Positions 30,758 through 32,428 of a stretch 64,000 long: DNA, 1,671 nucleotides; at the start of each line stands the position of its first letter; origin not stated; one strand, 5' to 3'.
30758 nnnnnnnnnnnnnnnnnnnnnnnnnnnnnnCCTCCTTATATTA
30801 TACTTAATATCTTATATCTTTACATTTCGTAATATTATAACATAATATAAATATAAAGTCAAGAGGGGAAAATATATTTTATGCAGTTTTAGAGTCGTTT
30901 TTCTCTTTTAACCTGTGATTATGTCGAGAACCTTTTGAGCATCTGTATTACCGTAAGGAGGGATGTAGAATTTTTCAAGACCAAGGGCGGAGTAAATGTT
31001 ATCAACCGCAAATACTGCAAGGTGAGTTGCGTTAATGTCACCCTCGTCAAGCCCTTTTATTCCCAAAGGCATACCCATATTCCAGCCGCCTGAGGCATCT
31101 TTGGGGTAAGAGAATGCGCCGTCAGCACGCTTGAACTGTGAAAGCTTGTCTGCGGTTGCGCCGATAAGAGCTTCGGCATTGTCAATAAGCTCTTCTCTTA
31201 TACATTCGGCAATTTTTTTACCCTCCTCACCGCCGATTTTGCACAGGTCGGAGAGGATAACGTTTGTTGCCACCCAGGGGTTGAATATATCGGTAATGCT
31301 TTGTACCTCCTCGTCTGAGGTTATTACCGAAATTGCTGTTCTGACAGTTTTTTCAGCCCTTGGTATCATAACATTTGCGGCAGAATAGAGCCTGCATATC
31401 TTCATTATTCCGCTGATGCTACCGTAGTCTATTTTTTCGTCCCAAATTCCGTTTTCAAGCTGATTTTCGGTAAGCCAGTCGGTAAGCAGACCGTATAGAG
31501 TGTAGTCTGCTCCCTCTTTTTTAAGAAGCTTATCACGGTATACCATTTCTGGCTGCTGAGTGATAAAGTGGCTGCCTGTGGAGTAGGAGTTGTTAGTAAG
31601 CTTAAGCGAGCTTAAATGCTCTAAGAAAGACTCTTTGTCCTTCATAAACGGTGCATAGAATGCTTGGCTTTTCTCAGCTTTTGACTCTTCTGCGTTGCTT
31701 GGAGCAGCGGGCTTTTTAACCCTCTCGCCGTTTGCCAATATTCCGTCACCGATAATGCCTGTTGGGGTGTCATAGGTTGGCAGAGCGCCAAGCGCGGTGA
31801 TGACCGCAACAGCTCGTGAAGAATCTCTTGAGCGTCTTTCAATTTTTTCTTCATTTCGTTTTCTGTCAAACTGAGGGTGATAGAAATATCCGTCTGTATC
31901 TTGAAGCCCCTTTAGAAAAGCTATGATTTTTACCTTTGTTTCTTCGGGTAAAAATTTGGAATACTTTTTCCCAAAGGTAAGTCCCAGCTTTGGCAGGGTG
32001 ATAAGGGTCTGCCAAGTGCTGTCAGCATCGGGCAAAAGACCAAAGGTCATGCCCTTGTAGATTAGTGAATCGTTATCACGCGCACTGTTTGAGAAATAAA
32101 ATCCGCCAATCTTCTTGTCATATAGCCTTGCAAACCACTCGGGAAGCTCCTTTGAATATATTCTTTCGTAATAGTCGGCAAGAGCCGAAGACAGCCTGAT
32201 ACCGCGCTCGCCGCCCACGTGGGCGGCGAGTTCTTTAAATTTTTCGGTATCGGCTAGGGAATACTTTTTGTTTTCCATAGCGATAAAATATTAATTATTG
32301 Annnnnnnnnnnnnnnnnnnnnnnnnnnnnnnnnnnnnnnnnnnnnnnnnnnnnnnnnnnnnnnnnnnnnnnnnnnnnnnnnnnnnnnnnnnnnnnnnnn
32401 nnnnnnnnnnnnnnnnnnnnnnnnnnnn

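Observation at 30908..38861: Operon of unrecognised paralogues: alpha/alpha-toroid-like domains on both sides of the membrane, plus a shared two-module beta-rich cassette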

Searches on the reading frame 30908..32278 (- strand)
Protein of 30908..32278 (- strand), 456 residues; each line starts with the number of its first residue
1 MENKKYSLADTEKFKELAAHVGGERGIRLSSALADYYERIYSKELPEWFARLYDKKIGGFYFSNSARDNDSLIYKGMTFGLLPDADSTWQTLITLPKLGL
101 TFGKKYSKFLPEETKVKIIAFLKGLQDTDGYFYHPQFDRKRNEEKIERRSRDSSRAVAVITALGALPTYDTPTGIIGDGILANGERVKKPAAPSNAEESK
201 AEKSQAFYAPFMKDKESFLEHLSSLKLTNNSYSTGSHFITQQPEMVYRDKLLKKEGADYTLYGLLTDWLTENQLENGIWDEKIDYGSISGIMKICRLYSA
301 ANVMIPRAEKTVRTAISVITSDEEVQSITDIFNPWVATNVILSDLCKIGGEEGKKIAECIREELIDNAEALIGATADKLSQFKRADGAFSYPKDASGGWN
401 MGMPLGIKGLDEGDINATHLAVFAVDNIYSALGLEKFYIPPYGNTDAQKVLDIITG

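Call 3: search_protein_families(library=pfam, proteins=[window:30908-32278:-], max_evalue=1)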
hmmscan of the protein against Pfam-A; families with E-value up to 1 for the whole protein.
window:30908-32278:- (456 aa): 1 family
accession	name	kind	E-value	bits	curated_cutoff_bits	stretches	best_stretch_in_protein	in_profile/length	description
PF24074.1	DUF7366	-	0.13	12.9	27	1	101-144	15-57/78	Domain of unknown function (DUF7366)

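Call 4: search_protein_families(library=ncbifam, proteins=[window:30908-32278:-], max_evalue=1)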
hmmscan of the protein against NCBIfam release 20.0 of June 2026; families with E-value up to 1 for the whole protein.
window:30908-32278:- (456 aa): 1 family
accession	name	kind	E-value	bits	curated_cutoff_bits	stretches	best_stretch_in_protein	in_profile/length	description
NF011158.0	PRK14562.1-3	equivalog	0.037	13.7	359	0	335-380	112-157/210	haloacid dehalogenase superfamily protein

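Call 7: search_solved_structures(query=window:30908-32278:-, max_evalue=10)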
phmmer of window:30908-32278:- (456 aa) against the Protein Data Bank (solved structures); distinct sequences matched with E-value up to 10: 1.
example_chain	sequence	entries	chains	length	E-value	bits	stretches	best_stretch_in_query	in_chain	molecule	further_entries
9y6s_7E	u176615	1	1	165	0.53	12.5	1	300-372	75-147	Centrin, putative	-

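Call 8: find_homologous_proteins(query=window:30908-32278:-, max_evalue=0.001)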
Query window:30908-32278:- (456 aa): 79 proteins with E <= 0.001 among 8000 candidates.
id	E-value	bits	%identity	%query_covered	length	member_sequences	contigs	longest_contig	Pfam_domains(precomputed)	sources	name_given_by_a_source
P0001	0.0e+0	1030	100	100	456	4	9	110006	-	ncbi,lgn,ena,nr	ncbi:MAG: hypothetical protein J6B48_09415 [Clostridia bacterium]|nr:hypothetical protein [Clostridi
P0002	1.2e-209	715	70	98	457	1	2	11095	-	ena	-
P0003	4.6e-208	710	69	98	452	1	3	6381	-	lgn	-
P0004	2.3e-207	707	69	98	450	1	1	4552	-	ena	-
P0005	4.6e-207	707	69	99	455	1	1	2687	-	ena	-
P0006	2.1e-206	704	70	97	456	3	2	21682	-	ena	-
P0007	5.2e-203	693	69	97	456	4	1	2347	-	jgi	jgi:hypothetical protein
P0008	8.2e-203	692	68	97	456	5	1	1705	-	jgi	jgi:hypothetical protein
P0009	1.2e-202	692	69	98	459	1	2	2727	-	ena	-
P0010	9.7e-185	633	65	97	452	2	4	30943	-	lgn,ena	-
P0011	6.2e-154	531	72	73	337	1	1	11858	-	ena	-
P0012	2.3e-148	513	55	97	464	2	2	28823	-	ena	-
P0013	1.2e-142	494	54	97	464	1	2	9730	-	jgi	-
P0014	1.5e-142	494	53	97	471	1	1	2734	-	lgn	-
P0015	3.1e-126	440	51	94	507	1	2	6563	-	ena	-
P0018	2.6e-96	342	44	91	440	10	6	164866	-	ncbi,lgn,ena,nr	ncbi:MAG: hypothetical protein J6C09_05130 [Clostridia bacterium]|nr:hypothetical protein [Clostridi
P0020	3.1e-89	318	37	97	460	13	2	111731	-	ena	-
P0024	9.1e-76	274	38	96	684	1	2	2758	PF12844.14,PF01381.29,PF13560.13,PF18491.8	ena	-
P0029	4.4e-72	262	35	97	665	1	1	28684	-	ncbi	-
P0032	7.0e-71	258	37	93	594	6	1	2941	-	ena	-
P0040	1.2e-63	234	34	99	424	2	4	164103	-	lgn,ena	-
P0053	1.1e-57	214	33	95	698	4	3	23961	-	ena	-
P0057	2.5e-55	206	33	91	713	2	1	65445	-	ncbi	-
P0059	5.3e-52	195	32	87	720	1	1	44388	-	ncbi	-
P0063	9.7e-47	178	33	91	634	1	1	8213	-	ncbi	-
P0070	1.2e-44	171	32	88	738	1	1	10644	-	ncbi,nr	ncbi:MAG: hypothetical protein E7667_07125, partial [Ruminococcaceae bacterium]|nr:hypothetical prot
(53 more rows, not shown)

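Call 10: search_protein_families(library=pfam, proteins=[P0024, P0029, P0053, P0057, P0059, P0063, P0070, P0032], max_evalue=0.01)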
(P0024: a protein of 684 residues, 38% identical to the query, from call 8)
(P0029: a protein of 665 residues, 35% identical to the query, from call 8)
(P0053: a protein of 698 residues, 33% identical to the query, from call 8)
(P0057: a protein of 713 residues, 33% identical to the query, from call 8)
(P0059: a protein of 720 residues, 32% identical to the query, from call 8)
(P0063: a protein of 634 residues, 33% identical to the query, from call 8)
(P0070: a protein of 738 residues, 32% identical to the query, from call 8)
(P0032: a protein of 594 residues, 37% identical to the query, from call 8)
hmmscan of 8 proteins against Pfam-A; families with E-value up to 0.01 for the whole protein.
P0024 (684 aa): 4 families
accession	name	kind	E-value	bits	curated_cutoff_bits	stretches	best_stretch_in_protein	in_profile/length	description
PF01381.28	HTH_3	-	8.2e-13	48.6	23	1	9-59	3-53/55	Helix-turn-helix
PF18491.7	SRA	-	1.4e-11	45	30.2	1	80-210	5-144/145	SET and RING associated domain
PF13560.12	HTH_31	-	2e-09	38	27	1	3-58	2-58/64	Helix-turn-helix domain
PF12844.13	HTH_19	-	7.2e-08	32.7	30.2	1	4-62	1-59/64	Helix-turn-helix domain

P0029 (665 aa): 0 families

P0053 (698 aa): 0 families

P0057 (713 aa): 0 families

P0059 (720 aa): 0 families

P0063 (634 aa): 1 family
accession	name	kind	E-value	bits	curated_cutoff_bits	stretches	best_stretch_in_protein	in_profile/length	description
PF20205.3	DUF6567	-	0.0069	16.7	27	0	8-42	2-36/123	Family of unknown function (DUF6567)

P0070 (738 aa): 0 families

P0032 (594 aa): 0 families

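Call 12: search_solved_structures(query=A1, max_evalue=10)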
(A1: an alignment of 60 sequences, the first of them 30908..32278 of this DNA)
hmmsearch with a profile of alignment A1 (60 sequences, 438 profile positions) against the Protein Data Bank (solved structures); distinct sequences matched with E-value up to 10: 6.
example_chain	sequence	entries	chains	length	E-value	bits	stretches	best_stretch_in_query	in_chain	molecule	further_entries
1hzf_A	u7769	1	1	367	1.7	10.6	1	331-370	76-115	COMPLEMENT FACTOR C4A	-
8r5s_A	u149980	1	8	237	1.7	10.6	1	310-360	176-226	chain A, B, C and H of the soluble homotetramer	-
13xk_A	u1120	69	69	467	1.8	10.5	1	129-186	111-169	3Dpol RNA Dependent RNA Polymerase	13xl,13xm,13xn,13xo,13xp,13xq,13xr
5xe0_A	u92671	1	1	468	1.8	10.5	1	129-186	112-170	Genome polyprotein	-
5zit_A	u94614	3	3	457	1.8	10.5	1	129-186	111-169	RdRp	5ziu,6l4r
8ek4_A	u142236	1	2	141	7.4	8.5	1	275-361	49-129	Ice-binding protein TIP-99a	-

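Call 16: find_encoding_contigs(protein=P0018, flank=10000, max_places=3)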
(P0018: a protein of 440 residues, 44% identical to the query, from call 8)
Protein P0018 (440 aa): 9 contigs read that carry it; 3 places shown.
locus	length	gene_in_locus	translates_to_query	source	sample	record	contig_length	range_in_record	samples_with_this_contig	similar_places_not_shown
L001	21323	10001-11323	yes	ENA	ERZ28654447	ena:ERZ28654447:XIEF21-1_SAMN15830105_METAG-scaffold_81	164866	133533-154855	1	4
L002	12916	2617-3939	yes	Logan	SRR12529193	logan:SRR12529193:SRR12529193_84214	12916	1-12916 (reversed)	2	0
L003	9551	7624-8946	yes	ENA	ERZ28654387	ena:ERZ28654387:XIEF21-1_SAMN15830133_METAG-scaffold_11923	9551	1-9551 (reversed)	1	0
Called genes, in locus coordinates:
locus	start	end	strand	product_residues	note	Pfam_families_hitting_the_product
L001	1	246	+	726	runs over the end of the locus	PF16875:Glyco_hydro_36N, PF02065:Melibiase, PF16874:Glyco_hydro_36C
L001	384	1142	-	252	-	PF00121:TIM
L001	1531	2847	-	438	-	PF00162:PGK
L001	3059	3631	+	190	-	PF00440:TetR_N (weak)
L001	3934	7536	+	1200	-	-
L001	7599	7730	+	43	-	-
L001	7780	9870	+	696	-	-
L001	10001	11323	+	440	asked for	-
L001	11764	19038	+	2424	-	-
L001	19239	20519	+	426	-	-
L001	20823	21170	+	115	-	PF04480:DUF559, PF18741:MTES_1575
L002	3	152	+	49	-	?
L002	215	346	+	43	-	-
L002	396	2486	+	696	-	-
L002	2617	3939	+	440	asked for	-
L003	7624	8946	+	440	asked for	-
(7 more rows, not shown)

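Call 19: find_encoding_contigs(protein=P0040, flank=10000, max_places=2)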
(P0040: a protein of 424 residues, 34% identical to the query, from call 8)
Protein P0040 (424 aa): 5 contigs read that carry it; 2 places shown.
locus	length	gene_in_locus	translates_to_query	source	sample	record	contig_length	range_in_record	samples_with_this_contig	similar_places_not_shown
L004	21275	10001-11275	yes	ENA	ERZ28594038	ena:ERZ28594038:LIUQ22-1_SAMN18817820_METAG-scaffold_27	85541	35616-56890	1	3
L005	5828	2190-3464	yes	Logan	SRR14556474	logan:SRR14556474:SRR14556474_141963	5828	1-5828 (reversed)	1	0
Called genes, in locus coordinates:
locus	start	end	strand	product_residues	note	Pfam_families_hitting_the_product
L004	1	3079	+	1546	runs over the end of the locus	-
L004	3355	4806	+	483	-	-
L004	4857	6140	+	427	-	-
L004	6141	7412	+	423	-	-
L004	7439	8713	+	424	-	-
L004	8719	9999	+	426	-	-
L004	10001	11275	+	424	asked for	-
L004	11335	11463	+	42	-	-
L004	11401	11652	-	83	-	-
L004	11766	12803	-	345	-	PF00294:PfkB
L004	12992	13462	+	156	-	PF02681:DUF212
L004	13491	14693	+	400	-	PF00871:Acetate_kinase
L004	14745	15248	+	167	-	PF03449:GreA_GreB_N, PF01272:GreA_GreB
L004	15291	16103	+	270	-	PF13349:DUF4097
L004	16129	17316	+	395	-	PF04015:DUF362, PF14697:Fer4_21 (faint), PF00037:Fer4 (weak), PF12797:Fer4_2 (faint), PF12838:Fer4_7 (weak), PF13237:Fer4_10 (weak)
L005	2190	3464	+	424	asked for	-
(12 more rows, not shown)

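Call 20: find_encoding_contigs(protein=P0020, flank=10000, max_places=2)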
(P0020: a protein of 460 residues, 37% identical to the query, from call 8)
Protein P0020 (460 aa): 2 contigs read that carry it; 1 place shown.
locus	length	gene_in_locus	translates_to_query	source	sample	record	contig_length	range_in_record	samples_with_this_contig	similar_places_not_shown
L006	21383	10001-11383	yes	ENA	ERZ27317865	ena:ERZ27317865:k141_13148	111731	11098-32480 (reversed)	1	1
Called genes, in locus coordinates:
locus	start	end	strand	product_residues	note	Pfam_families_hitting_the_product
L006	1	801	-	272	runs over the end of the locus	PF02311:AraC_binding (weak), PF07883:Cupin_2 (weak), PF00165:HTH_AraC, PF12833:HTH_18, PF00165:HTH_AraC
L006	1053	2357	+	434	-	PF04734:Ceramidase_alk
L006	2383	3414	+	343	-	PF01408:GFO_IDH_MocA, PF03447:NAD_binding_3 (weak), PF02894:GFO_IDH_MocA_C, PF22725:GFO_IDH_MocA_C3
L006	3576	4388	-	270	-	PF02311:AraC_binding (weak), PF00165:HTH_AraC, PF12833:HTH_18, PF00165:HTH_AraC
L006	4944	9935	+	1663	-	PF13385:Laminin_G_3 (faint)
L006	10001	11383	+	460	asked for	-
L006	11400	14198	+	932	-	-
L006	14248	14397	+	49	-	-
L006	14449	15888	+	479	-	-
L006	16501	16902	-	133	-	PF00380:Ribosomal_S9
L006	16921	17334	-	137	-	PF00572:Ribosomal_L13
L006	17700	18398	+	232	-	PF02369:Big_1 (faint), PF13620:CarboxypepD_reg (faint), PF17789:MG4 (faint), PF17210:SdrD_B (faint)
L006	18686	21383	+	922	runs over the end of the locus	-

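Call 21: predict_structure(alignment_id=A1)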
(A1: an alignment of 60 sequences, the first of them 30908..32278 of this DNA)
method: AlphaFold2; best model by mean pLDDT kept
length: 456 residues; sequences in the alignment: 60
mean_pLDDT: 93.8   pTM: 0.92
mean pLDDT of the five models: 93.8, 93.6, 93.3, 93.2, 93.1
residues with pLDDT >= 90: 418; 70-90: 12; 50-70: 8; < 50: 18
segments of 3 or more residues with pLDDT < 50: 1-6, 193-204
pLDDT, mean of each block of 10 residues (from residue 1): 50 94 97 97 97 98 98 94 98 97 97 98 96 94 92 98 98 96 90 45 65 97 98 97 96 97 98 98 98 98 98 98 97 98 98 98 98 98 97 93 93 97 97 97 97 97
secondary structure, 60 per line:
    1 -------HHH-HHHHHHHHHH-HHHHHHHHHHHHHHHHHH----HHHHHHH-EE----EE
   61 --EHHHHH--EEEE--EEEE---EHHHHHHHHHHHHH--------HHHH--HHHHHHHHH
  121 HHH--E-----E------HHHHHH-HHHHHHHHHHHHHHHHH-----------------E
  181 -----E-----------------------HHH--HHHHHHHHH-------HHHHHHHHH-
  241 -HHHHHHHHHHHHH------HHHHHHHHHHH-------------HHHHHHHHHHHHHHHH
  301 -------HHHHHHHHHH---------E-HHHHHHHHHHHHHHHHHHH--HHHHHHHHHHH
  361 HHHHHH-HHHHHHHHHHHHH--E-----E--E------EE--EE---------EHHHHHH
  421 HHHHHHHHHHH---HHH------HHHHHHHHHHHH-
elements in order: H12-21 H23-40 H45-51 H64-68 E71-74 E77-80 H85-97 H106-109 H112-123 H139-144 H146-162 H215-223 H231-239 H242-254 H261-271 H285-300 H308-317 H329-347 H350-366 H368-380 H415-431 H444-455
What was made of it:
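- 30908..32278 (-): c: 456-aa cytoplasmic alpha/alpha-toroid protein. pLDDT 93.8 (call 21).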

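Call 23: fold_search(model_id=the predicted structure, library=pdb)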
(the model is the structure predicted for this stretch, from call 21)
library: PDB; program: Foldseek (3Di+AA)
matches with E <= 10: 148; with E <= 0.001: 1
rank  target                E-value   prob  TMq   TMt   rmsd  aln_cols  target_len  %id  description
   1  8pak_A                6.7e-04  1.00  0.32  0.40  13.1       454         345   10  Crystal Structure of a Squalene-Hopene Cyclase from Cystobacter fuscus (released 2024-06-26)
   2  8pak_B                1.5e-03  1.00  0.32  0.39  13.0       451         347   10  Crystal Structure of a Squalene-Hopene Cyclase from Cystobacter fuscus (released 2024-06-26)
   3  8paj_B                5.7e-03  0.99  0.32  0.40  12.7       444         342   11  Crystal Structure of a Squalene-Hopene cyclase from Archangium gephyra (released 2024-06-26)
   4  8paj_A                6.8e-03  0.99  0.31  0.38  12.5       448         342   12  Crystal Structure of a Squalene-Hopene cyclase from Archangium gephyra (released 2024-06-26)
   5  7xq4                  1.1e-01  0.77  0.26  0.25  11.5       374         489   10  Drimenyl diphosphate synthase from Streptomyces showdoensis (apo) (released 2023-03-15)
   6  5hcc_A                1.9e-01  0.35  0.21  0.12  16.7       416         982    9  Ternary complex of human Complement C5 with Ornithodoros moubata OmCI and Dermacentor andersoni RaCI3. (released 2016-03-30)
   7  7xqz                  2.7e-01  0.60  0.27  0.26  11.0       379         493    9  Drimenyl diphosphate synthase D303A from Streptomyces showdoensis in complex with 2-fluorofarnesyl diphosphate (2F-FPP)  (released 2023-03-15)
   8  7op0_A                2.7e-01  0.33  0.22  0.12  16.0       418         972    9  Crystal structure of complement C5 in complex with chemically synthesized K92 knob domain. (released 2022-04-06)
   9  5i5k_A                2.9e-01  0.54  0.19  0.07  12.2       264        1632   11  Structure of complement C5 in complex with eculizumab (released 2016-03-16)
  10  7xr7                  3.4e-01  0.54  0.27  0.26  11.1       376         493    9  Drimenyl diphosphate synthase D303E from Streptomyces showdoensis in complex with farnesyl diphosphate (FPP) and Mg2+ (released 2023-03-15)
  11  8cml_B                3.6e-01  0.41  0.18  0.12  12.9       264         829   11  Cryo-EM structure of complement C5 in complex with nanobodies UNbC5-1 and UNbC5-2 (released 2023-09-27)
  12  5i5k_B                3.9e-01  0.51  0.19  0.07  12.0       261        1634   11  Structure of complement C5 in complex with eculizumab (released 2016-03-16)
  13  9y6c_A                4.1e-01  0.47  0.20  0.27  12.3       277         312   11  X-ray structure analysis of human Complement Component 5 TE domain in complex with the peptide Ra30303 (released 2025-12-24)
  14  1w6j                  4.3e-01  0.47  0.32  0.22  10.5       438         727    8  Structure of human OSC in complex with Ro 48-8071 (released 2004-10-29)
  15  1w6k                  4.7e-01  0.21  0.22  0.16  15.7       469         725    9  Structure of human OSC in complex with Lanosterol (released 2004-10-29)
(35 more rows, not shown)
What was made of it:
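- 30908..32278 (-): Foldseek matches (call 23).
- On Class II terpene cyclase (squalene-hopene cyclase type): The query is a single toroid (calls 21, 23).
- On Complement / alpha-2-macroglobulin thioester domain (TED): C5 TED Foldseek hits have E 0.2-0.4 (call 23).
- On (alpha/alpha)6 glycoside hydrolases and polysaccharide lyases: Foldseek hits to GH15, GH9 and PL17 have E 0.5-3 (call 23).
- Closest known: Terpenoid cyclase / protein prenyltransferase alpha/alpha-toroid superfamily. Same: Best structural matches (call 23).
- The best Foldseek matches are SHC-like cyclases and drimenyl diphosphate synthase (call 23).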

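Call 33: search_protein_representatives(alignment_id=A1)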
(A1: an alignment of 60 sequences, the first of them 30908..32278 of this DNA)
Query: 60 sequences, 438 profile positions. Proteins with E-value up to 0.001 (for the whole library): 1477; up to 1e-10: 1268; up to 1e-30: 982. The best 150 are listed.
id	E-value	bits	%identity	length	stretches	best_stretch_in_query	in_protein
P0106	2.7e-247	837.1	-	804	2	21-437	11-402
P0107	1.4e-205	699.6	-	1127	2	11-436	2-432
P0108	1.5e-161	554.5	-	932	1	5-434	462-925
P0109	7.8e-159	545.6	-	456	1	10-435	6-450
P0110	2.2e-158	544.1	-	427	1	1-437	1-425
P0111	1.1e-157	541.8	-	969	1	4-434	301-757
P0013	6.7e-157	539.2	-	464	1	1-435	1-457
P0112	2.0e-156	537.7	-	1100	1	5-433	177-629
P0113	4.2e-156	536.6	-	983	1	4-436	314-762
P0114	1.3e-155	535.0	-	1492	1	8-433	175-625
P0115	1.4e-155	534.8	-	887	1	7-432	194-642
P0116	5.0e-155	533.1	-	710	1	4-437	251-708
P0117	2.1e-154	531.0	-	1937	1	6-431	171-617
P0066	4.5e-154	529.9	-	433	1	3-436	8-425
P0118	7.3e-154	529.2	-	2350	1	6-433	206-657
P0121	1.9e-152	524.6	-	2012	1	4-432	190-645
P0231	3.3e-129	448.0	-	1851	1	4-435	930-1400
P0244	6.5e-128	443.7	-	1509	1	9-432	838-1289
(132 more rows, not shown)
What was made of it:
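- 30908..32278 (-): 79 word-indexed homologues (call 8) and 1,477 representative clusters (call 33).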

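Call 34: search_protein_families(library=pfam, proteins=[P0118, P0121, P0231, P0244, P0117], max_evalue=0.001)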
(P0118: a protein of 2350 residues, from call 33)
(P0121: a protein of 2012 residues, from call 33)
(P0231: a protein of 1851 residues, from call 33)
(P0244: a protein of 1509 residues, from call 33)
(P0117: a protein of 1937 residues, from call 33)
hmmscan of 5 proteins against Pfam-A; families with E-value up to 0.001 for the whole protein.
P0118 (2350 aa): 0 families

P0121 (2012 aa): 1 family
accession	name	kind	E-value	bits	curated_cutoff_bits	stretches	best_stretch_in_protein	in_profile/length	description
PF01522.26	Polysacc_deac_1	-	3.1e-06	27.6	23.1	1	897-1005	7-105/124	Polysaccharide deacetylase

P0231 (1851 aa): 0 families

P0244 (1509 aa): 0 families

P0117 (1937 aa): 1 family
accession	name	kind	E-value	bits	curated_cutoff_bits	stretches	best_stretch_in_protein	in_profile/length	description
PF01522.26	Polysacc_deac_1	-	2.4e-05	24.7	23.1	1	1365-1499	5-105/124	Polysaccharide deacetylase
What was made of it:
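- On Carbohydrate esterase family 4 (relatives only): Two giant relatives pass PF01522 (27.6 and 24.7 bits against a 23.1-bit cut-off, call 34).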
